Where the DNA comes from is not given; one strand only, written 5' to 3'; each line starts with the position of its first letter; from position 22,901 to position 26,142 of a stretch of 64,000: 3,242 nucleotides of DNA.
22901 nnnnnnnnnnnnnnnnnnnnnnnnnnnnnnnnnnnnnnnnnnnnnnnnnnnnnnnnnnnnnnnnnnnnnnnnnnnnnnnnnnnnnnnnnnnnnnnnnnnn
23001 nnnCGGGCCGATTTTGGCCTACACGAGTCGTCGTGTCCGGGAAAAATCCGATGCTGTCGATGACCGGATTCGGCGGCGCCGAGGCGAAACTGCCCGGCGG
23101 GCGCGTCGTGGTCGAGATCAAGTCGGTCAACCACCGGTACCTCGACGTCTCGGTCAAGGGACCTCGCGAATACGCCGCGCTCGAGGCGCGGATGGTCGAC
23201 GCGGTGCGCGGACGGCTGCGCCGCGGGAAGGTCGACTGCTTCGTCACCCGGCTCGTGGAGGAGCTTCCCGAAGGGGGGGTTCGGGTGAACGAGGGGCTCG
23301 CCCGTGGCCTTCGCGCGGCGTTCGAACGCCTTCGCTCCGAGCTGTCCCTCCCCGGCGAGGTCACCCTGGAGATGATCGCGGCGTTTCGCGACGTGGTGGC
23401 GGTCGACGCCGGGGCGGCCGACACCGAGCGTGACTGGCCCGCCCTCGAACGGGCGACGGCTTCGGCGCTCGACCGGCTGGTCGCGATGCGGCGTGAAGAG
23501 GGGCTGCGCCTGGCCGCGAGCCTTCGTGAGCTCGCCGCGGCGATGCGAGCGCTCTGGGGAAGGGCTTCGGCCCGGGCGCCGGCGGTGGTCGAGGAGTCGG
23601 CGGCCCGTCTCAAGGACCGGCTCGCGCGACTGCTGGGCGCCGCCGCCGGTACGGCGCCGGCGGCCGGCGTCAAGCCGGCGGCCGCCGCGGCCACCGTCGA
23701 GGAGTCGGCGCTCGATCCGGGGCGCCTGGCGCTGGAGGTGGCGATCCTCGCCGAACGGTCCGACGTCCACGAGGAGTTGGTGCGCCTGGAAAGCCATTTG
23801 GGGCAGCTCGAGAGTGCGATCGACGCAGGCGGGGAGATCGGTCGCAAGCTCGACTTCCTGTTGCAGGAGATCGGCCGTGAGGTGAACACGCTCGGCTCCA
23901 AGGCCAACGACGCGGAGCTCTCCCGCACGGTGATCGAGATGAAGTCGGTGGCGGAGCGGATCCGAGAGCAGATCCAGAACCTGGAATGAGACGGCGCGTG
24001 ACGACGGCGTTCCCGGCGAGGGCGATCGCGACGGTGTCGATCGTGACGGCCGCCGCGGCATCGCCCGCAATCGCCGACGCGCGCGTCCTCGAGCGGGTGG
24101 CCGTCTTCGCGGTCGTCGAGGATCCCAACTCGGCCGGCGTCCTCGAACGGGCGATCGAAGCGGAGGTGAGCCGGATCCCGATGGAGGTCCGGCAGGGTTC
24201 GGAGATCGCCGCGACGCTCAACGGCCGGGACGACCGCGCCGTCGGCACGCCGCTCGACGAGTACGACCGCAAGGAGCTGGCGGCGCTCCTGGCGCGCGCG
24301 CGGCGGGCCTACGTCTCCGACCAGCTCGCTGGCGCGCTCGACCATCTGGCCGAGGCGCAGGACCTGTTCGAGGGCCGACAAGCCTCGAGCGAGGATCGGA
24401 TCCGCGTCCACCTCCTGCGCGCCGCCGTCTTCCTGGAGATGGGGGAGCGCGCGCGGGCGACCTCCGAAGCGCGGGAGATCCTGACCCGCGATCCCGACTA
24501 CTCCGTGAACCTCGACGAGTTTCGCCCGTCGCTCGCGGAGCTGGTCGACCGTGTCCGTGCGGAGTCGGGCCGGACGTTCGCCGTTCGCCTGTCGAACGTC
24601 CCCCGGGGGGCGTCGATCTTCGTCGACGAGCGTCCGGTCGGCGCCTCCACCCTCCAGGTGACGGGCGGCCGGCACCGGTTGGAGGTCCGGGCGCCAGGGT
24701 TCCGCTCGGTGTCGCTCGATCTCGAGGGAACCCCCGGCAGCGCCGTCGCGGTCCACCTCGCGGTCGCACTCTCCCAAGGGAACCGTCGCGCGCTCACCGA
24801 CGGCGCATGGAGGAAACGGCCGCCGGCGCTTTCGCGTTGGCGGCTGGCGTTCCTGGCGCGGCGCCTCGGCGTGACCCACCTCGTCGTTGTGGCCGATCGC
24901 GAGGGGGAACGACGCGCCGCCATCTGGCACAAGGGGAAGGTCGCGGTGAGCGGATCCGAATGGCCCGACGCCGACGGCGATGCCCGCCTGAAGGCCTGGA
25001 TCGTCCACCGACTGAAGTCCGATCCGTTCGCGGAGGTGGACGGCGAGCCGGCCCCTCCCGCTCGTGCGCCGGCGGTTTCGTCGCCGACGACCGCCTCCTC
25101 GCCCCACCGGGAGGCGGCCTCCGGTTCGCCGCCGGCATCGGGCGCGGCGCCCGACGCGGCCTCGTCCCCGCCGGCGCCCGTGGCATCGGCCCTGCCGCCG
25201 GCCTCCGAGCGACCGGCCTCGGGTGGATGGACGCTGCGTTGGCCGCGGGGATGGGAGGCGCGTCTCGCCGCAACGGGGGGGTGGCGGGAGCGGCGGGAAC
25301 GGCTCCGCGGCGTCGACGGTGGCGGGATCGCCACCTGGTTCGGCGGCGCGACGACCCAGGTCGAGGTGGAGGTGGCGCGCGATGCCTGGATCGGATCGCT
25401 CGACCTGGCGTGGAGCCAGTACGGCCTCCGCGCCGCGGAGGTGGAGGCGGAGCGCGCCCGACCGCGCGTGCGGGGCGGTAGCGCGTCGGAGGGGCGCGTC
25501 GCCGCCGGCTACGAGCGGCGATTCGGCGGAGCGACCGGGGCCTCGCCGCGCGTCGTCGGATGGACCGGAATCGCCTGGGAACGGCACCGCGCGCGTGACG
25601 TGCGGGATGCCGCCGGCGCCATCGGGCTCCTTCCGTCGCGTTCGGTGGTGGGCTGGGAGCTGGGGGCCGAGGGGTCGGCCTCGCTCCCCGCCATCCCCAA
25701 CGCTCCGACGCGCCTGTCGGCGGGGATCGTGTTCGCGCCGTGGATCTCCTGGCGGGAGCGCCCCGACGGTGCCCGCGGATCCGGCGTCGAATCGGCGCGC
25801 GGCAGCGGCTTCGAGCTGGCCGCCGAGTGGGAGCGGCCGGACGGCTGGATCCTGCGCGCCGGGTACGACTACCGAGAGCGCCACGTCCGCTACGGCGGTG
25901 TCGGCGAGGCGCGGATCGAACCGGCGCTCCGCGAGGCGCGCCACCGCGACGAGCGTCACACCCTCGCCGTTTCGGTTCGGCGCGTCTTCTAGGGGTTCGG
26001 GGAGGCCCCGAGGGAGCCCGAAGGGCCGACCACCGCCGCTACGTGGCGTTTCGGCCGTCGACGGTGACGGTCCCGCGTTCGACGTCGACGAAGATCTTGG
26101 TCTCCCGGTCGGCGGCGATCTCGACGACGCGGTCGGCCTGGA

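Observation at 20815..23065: A roughly 105-bp direct repeat brackets a 2.1-kb polytopic membrane-protein gene and gives two unrelated genes the same 5' end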

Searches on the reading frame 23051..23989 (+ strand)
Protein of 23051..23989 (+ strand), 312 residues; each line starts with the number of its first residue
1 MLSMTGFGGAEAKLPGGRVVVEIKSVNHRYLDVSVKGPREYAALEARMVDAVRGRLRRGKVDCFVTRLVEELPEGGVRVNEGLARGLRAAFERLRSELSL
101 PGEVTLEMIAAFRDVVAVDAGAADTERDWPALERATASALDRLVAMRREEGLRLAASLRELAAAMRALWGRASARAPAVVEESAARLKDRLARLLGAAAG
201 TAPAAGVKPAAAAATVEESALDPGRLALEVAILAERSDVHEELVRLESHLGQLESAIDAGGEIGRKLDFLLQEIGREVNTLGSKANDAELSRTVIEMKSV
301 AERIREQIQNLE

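Call 7: search_protein_families(library=pfam, proteins=[window:23051-23989:+], max_evalue=0.01)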
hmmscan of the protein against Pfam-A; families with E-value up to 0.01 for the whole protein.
window:23051-23989:+ (312 aa): 2 families
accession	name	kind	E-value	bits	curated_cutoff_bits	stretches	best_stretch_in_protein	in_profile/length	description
PF03755.18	YicC-like_N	-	3.8e-40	138.2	25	1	1-155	1-155/156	Endoribonuclease YicC-like, N-terminal region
PF08340.16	YicC-like_C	-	3.5e-38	130.9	27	1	214-312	22-120/120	Endoribonuclease YicC-like, C-terminal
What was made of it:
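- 23051..23989 (+): yicC, a YicC/YloC-family endoribonuclease gene. PF03755 and PF08340 (call 7).
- Checked: Copy 2 contains the yicC start: ATG 23051 = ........, and the Pfam YicC-like_N profile position 1 aligns to residue 1 (call 7).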

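Call 8: search_protein_families(library=ncbifam, proteins=[window:23051-23989:+], max_evalue=0.01)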
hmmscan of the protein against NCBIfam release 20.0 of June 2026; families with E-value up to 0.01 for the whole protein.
window:23051-23989:+ (312 aa): 1 family
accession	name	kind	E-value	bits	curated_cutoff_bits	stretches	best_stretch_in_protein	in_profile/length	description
TIGR00255.1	TIGR00255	hypoth_equivalog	4.3e-59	200.6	167.5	2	217-312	196-291/291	YicC/YloC family endoribonuclease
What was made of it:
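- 23051..23989 (+): TIGR00255, 200.6 bits against 167.5 (call 8).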

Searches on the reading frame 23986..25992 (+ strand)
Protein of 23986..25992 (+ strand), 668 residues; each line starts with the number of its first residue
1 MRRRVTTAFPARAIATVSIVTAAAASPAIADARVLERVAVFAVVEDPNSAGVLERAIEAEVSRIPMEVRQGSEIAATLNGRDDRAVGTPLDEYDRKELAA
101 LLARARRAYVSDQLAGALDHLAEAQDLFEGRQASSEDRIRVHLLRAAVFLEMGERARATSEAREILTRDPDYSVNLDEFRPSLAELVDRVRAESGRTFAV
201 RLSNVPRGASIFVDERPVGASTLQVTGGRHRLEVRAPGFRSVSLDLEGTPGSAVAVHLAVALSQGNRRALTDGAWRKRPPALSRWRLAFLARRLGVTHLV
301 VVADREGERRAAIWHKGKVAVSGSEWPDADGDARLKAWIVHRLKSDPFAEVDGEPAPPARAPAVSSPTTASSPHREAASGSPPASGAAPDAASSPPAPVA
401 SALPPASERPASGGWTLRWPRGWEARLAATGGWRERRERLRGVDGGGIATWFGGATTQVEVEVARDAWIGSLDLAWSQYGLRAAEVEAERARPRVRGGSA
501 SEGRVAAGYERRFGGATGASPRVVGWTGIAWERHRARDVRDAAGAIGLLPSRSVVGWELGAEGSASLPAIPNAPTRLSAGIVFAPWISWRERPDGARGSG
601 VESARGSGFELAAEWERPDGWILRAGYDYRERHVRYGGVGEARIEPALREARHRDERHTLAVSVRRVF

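Call 7: search_protein_families(library=pfam, proteins=[window:23986-25992:+], max_evalue=0.01)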
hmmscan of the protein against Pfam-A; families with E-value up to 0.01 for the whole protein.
window:23986-25992:+ (668 aa): 1 family
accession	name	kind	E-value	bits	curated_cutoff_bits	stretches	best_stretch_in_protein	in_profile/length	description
PF08308.17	PEGA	-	0.00012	22.3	20.8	1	200-255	4-62/71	PEGA domain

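Call 8: search_protein_families(library=ncbifam, proteins=[window:23986-25992:+], max_evalue=0.01)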
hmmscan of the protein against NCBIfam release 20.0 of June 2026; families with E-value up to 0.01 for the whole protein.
window:23986-25992:+ (668 aa): 0 families
